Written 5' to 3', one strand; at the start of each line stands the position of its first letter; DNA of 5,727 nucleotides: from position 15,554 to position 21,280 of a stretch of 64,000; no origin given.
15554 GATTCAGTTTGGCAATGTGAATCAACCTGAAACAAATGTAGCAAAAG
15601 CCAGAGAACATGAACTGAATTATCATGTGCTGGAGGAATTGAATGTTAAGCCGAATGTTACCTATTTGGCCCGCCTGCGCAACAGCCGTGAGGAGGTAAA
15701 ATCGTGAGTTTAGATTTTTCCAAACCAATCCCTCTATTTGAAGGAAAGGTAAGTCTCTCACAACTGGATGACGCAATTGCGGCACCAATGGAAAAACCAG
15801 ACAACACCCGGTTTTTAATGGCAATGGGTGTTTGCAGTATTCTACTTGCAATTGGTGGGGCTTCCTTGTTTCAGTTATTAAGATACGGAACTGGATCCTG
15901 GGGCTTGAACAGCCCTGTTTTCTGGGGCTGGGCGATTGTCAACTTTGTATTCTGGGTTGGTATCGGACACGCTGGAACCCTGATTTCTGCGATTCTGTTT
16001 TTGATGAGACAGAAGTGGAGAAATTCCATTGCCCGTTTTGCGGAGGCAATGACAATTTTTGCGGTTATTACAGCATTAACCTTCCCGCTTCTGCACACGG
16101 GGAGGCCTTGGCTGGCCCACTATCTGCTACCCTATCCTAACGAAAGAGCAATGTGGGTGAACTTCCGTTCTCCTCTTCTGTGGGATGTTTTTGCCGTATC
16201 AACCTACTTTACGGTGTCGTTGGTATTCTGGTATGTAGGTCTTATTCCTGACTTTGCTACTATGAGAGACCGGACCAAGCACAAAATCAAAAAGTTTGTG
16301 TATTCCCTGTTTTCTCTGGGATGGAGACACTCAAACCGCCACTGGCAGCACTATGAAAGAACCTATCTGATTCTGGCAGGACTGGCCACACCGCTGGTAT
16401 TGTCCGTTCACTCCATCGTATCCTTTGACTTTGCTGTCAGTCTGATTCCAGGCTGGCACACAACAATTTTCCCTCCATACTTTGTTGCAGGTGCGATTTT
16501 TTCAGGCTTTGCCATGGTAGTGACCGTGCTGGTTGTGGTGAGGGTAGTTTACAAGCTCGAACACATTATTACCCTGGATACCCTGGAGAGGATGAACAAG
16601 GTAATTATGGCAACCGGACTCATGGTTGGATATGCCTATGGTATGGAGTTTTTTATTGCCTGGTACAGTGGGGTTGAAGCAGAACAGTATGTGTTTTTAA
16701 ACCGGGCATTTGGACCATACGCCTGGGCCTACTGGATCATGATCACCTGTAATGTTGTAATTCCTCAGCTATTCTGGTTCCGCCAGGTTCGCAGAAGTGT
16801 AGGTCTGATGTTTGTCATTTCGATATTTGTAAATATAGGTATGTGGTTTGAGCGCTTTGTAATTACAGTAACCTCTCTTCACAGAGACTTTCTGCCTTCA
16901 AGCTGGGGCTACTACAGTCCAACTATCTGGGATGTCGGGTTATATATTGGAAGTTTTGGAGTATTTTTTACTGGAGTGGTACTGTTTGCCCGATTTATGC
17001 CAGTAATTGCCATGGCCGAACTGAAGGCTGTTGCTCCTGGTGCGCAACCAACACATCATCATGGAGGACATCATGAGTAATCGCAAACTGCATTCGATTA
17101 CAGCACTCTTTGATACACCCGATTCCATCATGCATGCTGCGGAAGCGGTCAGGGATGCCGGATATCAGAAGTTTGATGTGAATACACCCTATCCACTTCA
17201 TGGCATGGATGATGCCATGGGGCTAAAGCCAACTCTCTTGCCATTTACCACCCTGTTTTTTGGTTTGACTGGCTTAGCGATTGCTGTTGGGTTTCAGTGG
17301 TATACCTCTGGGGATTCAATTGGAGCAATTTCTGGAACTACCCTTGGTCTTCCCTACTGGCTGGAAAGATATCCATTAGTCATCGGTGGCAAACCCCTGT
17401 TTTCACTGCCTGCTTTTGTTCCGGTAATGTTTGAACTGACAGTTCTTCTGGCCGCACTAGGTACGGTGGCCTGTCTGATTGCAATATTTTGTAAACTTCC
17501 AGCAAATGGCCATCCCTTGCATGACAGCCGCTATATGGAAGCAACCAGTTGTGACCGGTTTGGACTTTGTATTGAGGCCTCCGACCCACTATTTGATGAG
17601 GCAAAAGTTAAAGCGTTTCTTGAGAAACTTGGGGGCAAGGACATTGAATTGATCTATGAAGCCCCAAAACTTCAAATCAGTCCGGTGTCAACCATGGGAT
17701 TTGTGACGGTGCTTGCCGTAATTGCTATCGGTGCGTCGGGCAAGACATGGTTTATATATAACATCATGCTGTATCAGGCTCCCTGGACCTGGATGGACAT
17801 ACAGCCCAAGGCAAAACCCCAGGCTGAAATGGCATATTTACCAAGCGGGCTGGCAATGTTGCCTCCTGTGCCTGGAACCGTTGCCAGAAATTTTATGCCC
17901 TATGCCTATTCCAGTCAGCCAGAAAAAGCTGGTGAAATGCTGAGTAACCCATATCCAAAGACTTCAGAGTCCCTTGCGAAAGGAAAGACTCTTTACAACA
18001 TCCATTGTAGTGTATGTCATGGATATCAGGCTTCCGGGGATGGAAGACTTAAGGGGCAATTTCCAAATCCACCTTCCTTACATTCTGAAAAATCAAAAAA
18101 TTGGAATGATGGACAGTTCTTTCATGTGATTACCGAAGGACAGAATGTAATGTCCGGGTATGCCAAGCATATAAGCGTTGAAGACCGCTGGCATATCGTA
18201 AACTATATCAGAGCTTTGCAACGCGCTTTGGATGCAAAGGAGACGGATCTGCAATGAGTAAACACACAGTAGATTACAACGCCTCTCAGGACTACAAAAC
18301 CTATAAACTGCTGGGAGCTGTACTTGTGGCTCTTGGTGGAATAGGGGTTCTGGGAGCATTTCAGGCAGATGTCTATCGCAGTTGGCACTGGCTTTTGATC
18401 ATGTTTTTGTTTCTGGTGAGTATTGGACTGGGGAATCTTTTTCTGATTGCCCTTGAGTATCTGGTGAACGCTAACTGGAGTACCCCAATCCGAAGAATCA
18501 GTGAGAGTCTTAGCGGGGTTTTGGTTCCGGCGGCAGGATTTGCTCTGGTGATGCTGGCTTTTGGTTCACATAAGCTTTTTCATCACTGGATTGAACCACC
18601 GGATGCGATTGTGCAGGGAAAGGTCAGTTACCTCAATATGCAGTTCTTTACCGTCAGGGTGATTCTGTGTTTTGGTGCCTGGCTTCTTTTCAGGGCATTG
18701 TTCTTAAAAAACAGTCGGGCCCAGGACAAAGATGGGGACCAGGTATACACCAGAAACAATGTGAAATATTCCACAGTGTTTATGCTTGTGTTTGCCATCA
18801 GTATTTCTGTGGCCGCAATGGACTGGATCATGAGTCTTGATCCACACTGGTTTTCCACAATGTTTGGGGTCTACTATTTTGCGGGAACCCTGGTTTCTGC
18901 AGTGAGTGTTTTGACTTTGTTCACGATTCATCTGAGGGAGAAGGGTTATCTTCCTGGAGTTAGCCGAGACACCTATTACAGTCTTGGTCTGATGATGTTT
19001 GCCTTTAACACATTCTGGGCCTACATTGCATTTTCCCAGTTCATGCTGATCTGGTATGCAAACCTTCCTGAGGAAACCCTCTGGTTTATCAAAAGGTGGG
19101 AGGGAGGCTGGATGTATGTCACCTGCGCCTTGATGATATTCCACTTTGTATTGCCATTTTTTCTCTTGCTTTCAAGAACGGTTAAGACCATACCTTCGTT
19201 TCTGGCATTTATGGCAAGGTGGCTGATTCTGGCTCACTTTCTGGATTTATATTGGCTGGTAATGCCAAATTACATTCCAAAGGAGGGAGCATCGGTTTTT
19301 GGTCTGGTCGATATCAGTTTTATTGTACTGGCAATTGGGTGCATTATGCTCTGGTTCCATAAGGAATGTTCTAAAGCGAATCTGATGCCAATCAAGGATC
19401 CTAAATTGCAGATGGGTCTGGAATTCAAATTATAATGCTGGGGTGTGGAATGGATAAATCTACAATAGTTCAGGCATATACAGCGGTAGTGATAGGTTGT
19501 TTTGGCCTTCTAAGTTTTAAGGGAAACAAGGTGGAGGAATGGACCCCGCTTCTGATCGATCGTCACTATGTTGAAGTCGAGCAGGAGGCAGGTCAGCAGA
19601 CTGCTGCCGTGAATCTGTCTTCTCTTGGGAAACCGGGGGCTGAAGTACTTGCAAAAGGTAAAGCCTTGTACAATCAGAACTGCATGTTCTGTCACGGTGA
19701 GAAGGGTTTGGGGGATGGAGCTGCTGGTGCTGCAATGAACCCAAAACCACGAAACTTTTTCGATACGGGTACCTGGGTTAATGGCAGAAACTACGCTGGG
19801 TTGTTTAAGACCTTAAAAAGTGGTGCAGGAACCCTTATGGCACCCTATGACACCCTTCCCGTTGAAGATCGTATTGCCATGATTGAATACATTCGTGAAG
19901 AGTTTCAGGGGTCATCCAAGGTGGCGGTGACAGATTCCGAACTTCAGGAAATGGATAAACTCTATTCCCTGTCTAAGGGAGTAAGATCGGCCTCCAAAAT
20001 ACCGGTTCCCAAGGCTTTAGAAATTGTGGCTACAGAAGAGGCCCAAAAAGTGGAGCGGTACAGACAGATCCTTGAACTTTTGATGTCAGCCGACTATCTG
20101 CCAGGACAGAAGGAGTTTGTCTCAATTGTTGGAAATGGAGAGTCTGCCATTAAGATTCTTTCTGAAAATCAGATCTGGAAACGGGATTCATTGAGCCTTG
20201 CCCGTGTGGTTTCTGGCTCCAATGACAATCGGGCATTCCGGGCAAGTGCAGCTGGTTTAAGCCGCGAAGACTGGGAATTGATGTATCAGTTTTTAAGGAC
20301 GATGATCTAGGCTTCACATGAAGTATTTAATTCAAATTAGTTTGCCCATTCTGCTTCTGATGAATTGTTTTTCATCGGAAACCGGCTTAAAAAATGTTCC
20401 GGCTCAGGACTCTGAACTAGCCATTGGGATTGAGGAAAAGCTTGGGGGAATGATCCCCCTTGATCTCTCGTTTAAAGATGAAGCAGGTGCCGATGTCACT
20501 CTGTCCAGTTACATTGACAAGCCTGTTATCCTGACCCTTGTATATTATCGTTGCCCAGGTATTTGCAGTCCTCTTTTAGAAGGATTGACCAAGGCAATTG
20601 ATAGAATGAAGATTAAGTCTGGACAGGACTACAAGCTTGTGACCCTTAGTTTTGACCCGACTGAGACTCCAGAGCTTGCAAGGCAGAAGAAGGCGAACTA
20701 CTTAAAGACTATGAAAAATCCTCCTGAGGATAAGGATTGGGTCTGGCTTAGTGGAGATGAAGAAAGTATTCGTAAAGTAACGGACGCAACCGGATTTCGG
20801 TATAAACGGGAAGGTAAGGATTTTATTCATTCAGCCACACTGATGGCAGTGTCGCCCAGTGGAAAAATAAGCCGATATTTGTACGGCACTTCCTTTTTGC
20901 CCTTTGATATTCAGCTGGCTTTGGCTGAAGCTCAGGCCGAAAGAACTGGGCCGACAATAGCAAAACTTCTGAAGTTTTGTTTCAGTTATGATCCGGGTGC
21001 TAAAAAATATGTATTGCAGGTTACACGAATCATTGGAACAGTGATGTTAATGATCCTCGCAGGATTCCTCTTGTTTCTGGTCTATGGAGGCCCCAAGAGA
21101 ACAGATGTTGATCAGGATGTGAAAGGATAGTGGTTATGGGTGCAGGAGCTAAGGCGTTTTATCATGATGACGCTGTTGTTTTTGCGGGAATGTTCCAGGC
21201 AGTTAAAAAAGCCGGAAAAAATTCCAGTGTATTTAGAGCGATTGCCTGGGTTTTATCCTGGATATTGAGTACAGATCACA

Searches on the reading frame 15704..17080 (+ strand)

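Call 9: search_protein_families(library=pfam, proteins=[window:15704-17080:+], max_evalue=0.001)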
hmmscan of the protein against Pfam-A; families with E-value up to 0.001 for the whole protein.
window:15704-17080:+ (458 aa): 1 family
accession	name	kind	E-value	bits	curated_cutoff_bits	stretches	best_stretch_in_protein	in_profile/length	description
PF03916.19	NrfD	-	7.7e-29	101.7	25.8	1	68-391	5-308/313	Polysulphide reductase, NrfD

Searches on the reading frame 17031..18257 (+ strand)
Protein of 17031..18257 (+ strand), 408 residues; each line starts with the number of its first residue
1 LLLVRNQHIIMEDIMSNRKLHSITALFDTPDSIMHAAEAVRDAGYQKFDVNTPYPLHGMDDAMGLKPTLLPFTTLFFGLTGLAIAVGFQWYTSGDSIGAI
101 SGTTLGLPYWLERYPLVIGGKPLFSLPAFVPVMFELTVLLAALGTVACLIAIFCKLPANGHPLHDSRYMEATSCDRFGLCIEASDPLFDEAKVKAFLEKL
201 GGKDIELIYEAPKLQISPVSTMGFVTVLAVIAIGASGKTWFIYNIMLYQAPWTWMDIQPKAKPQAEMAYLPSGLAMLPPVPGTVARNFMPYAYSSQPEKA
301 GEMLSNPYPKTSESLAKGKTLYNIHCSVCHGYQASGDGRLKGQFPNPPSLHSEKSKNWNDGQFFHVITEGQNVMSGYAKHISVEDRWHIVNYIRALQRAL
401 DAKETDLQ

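Call 9: search_protein_families(library=pfam, proteins=[window:17031-18257:+], max_evalue=0.001)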
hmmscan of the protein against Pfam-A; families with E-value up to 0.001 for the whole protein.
window:17031-18257:+ (408 aa): 3 families
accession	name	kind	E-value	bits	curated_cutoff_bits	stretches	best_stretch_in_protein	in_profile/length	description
PF11821.13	ActD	-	3e-59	199.9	25.7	1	22-206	2-169/170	Alternative complex III, ActD subunit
PF13442.11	Cytochrome_CBB3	-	4.8e-13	49.7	27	1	315-393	3-68/68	Cytochrome C oxidase, cbb3-type, subunit III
PF00034.26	Cytochrom_C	-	1.2e-08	36.5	21.3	1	316-396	2-89/90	Cytochrome c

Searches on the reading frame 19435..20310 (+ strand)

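Call 9: search_protein_families(library=pfam, proteins=[window:19435-20310:+], max_evalue=0.001)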
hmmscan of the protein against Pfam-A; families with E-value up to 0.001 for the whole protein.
window:19435-20310:+ (291 aa): 2 families
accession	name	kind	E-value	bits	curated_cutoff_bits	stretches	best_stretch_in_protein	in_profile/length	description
PF13442.11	Cytochrome_CBB3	-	2.4e-10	41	27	1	72-153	3-68/68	Cytochrome C oxidase, cbb3-type, subunit III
PF00034.26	Cytochrom_C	-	1.1e-09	39.8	21.3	1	73-154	2-87/90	Cytochrome c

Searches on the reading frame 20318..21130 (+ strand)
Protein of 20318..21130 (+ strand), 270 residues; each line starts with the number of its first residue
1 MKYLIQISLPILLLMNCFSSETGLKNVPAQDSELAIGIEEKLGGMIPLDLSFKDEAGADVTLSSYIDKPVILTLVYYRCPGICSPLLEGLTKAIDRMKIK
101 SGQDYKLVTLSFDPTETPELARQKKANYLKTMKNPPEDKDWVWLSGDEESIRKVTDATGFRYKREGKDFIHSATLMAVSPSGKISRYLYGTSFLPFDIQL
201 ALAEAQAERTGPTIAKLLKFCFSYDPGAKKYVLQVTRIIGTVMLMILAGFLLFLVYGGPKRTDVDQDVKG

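Call 9: search_protein_families(library=pfam, proteins=[window:20318-21130:+], max_evalue=0.001)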
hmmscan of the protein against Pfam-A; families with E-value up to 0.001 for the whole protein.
window:20318-21130:+ (270 aa): 1 family
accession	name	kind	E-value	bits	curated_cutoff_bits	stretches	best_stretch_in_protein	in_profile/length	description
PF02630.20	SCO1-SenC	-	1e-08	35.6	22.8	1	51-181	5-131/134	SCO1/SenC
